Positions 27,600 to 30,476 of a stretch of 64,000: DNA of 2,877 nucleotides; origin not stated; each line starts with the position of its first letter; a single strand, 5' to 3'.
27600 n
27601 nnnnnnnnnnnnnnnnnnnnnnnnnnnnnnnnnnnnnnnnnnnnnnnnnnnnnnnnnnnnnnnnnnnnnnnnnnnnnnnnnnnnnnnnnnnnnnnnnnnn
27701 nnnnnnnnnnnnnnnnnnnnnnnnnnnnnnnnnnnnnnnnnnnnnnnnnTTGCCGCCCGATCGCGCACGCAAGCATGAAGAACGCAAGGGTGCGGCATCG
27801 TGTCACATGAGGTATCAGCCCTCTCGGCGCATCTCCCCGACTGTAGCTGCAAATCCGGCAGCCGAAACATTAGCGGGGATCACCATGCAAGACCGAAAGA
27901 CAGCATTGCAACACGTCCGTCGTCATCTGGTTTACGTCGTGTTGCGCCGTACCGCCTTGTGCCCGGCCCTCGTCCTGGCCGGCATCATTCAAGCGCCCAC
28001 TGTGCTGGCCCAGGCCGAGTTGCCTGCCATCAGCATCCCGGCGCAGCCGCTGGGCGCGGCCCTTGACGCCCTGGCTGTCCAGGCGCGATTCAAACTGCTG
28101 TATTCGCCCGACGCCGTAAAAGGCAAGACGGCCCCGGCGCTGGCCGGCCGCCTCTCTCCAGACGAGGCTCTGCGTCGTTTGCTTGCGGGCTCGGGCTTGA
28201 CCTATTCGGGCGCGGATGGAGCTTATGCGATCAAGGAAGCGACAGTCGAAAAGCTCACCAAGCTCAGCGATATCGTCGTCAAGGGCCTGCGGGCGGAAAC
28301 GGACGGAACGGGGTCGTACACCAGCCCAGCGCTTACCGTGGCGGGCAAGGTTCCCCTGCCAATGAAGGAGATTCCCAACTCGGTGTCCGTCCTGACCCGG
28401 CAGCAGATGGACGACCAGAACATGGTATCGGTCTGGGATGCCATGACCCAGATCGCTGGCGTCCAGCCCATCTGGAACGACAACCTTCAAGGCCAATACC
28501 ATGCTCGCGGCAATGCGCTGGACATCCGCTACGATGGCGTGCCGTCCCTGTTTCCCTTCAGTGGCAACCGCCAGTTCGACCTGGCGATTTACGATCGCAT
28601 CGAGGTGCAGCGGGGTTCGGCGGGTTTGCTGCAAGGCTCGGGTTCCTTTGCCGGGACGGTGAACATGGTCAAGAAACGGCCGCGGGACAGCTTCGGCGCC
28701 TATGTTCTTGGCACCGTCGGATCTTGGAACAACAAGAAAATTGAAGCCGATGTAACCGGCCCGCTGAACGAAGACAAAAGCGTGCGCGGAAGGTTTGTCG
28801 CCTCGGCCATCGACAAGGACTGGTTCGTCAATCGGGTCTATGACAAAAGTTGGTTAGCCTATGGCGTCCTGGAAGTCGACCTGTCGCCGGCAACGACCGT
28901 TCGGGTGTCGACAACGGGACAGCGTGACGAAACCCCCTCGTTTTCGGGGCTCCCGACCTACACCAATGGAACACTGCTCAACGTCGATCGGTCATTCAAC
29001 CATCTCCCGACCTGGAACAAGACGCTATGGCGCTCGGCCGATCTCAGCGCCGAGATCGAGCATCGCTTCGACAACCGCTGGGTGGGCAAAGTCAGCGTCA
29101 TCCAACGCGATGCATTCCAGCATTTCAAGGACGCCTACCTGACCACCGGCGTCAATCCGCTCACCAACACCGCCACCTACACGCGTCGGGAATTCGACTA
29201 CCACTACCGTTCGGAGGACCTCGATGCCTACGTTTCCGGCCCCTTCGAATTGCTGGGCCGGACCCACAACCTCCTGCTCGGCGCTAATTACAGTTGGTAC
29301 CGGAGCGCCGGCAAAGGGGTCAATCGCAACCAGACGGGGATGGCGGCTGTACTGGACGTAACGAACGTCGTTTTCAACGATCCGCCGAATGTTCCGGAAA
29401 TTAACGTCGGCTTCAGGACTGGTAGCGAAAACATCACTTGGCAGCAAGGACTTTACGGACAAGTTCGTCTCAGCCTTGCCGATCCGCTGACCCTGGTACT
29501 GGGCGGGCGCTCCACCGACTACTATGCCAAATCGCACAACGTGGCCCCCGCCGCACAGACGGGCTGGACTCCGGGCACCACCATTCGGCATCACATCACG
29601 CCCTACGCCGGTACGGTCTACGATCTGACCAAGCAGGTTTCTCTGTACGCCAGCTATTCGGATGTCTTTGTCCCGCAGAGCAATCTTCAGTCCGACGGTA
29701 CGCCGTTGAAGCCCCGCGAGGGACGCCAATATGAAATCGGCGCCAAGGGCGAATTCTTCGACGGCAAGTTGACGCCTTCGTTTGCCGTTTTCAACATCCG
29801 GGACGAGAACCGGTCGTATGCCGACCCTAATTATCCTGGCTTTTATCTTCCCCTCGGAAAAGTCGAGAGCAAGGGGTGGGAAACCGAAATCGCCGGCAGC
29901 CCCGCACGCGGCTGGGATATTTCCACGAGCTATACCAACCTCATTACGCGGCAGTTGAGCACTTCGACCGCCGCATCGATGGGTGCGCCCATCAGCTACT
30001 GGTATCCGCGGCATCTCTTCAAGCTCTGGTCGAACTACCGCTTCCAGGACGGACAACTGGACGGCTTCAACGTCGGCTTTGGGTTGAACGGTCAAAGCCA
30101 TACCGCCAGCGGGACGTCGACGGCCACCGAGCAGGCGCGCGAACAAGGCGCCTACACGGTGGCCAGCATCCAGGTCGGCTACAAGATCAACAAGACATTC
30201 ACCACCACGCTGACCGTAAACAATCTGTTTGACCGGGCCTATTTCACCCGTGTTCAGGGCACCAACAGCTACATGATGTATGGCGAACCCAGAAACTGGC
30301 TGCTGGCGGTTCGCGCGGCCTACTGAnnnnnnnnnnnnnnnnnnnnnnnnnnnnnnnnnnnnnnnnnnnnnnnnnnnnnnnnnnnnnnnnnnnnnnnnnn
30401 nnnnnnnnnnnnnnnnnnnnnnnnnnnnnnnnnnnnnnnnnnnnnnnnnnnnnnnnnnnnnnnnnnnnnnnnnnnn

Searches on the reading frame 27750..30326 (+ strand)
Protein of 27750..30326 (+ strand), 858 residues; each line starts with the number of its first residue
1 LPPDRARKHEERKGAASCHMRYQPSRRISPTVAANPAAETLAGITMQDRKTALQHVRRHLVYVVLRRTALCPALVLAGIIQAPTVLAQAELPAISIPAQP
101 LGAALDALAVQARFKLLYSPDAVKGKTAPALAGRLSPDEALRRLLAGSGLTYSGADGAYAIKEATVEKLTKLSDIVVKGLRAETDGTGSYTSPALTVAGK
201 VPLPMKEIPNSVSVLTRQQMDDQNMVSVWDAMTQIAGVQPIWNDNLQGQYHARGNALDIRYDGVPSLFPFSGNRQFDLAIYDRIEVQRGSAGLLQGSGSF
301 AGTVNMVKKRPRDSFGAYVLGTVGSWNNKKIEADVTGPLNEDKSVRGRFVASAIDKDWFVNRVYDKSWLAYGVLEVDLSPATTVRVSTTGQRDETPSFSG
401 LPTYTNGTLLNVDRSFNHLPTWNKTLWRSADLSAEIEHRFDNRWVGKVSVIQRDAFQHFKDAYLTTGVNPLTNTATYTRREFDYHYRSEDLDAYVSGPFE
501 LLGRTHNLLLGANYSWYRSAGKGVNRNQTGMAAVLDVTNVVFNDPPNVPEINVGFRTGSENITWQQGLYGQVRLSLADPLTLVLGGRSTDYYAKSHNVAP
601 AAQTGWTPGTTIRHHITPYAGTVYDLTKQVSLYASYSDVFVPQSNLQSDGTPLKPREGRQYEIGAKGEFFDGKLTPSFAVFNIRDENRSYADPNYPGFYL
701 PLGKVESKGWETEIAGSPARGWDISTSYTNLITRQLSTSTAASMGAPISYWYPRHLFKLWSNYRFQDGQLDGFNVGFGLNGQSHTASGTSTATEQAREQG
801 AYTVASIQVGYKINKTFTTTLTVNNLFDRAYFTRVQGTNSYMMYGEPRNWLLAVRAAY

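Call 10: search_protein_families(library=pfam, proteins=[window:27750-30326:+], max_evalue=0.001)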
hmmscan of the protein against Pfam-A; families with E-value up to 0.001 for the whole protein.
window:27750-30326:+ (858 aa): 3 families
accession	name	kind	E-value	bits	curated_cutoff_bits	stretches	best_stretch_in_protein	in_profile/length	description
PF00593.30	TonB_dep_Rec_b-barrel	-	4e-45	155.9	27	1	378-826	9-436/436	TonB dependent receptor-like, beta-barrel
PF07715.20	Plug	-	3.4e-16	60.1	23.9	1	205-303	2-107/107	TonB-dependent Receptor Plug Domain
PF07660.19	STN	-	3.5e-11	43.1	28.4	1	115-161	2-49/52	Secretin and TonB N terminus short domain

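Call 23: search_protein_families(library=ncbifam, proteins=[window:27750-30326:+], max_evalue=0.001)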
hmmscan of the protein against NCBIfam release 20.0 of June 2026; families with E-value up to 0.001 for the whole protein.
window:27750-30326:+ (858 aa): 21 families
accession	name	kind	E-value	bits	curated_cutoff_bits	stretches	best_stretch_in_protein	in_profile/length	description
NF049960.1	siderphRecptFauA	equivalog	1.1e-113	381.2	900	1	154-858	21-727/727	TonB-dependent alcaligin siderophore receptor FauA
NF007447.0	PRK10003.1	equivalog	3.1e-97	326.6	666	1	175-853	44-722/727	ferric-rhodotorulic acid/ferric-coprogen receptor FhuE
TIGR01783.1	TonB-siderophor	subfamily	8.3e-93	312.1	223.5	1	207-855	1-646/649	TonB-dependent siderophore receptor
NF010651.0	PRK14050.1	equivalog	4.5e-54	183.7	884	1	165-855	32-727/730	TonB-dependent siderophore receptor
NF047944.1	FoxamRcptFoxA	equivalog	2.3e-45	155.1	1300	1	186-848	32-687/697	ferrioxamine B receptor FoxA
NF007465.0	PRK10044.1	equivalog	6.9e-39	133.6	803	1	197-835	68-704/726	ferrichrome porin FhuA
NF010650.0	PRK14049.1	equivalog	1.7e-37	129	904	1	164-829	38-703/729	ferrioxamine B receptor precursor protein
NF007349.0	PRK09840.1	equivalog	3.3e-28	98.1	686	2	619-853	518-755/760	catecholate siderophore receptor Fiu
TIGR01785.1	TonB-hemin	subfamily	1.8e-19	69.7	316.85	2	176-328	5-154/677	TonB-dependent heme/hemoglobin receptor family protein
TIGR01786.1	TonB-hemlactrns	subfamily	6.9e-14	51.1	323.75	2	707-834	573-689/719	TonB-dependent hemoglobin/transferrin/lactoferrin family receptor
TIGR01779.1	TonB-B12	equivalog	2.8e-12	46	599.7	2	211-341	48-186/614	TonB-dependent vitamin B12 receptor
NF041676.1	FecA_OM_dicitr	equivalog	1.3e-11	43.2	1100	1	82-183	20-123/773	TonB-dependent Fe(3+) dicitrate receptor FecA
NF010051.0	PRK13528.1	subfamily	2.4e-11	42.6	583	1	785-845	655-716/727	FepA family TonB-dependent siderophore receptor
NF010010.0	PRK13483.1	equivalog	6.4e-11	40.9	927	1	696-830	511-637/660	ligand-gated channel protein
NF041535.1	TonB_rec_PqqU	equivalog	4e-10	38.6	1200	1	556-850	362-665/676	TonB-dependent receptor PqqU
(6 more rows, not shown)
